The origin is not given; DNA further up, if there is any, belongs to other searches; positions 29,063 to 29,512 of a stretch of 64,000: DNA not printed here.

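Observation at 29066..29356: Second pair of paralogous, translationally coupled mini-membrane peptides between fusA and tuf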

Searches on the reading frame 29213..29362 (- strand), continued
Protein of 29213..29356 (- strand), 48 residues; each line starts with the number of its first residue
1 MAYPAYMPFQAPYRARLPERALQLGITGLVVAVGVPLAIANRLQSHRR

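Call 67: find_encoding_contigs(protein=P0162, flank=5000, max_places=1)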
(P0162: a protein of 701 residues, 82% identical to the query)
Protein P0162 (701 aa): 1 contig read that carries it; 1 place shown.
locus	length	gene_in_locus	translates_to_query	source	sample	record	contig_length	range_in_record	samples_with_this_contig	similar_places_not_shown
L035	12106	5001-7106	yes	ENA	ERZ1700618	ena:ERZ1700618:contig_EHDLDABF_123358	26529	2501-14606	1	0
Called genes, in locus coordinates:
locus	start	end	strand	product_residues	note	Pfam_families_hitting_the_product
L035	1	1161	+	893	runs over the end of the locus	PF00623:RNA_pol_Rpb1_2, PF04983:RNA_pol_Rpb1_3, PF05000:RNA_pol_Rpb1_4, PF04998:RNA_pol_Rpb1_5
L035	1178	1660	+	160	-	PF00164:Ribosom_S12_S23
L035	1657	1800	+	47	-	-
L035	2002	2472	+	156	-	PF00177:Ribosomal_S7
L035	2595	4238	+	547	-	PF02518:HATPase_c, PF13589:HATPase_c_3, PF17942:Morc6_S5 (weak)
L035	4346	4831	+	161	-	-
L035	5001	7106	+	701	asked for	PF00009:GTP_EFTU, PF22042:EF-G_D2, PF03144:GTP_EFTU_D2, PF14492:EFG_III, PF16658:RF3_C, PF03764:EFG_IV, PF00679:EFG_C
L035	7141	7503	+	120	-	-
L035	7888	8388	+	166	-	-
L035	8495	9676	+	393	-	PF00009:GTP_EFTU, PF03144:GTP_EFTU_D2, PF03143:GTP_EFTU_D3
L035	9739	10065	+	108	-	PF00338:Ribosomal_S10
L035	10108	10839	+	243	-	PF00297:Ribosomal_L3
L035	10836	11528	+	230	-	PF00573:Ribosomal_L4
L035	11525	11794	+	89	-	PF00276:Ribosomal_L23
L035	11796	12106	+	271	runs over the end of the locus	PF00181:Ribosomal_L2_N, PF03947:Ribosomal_L2_C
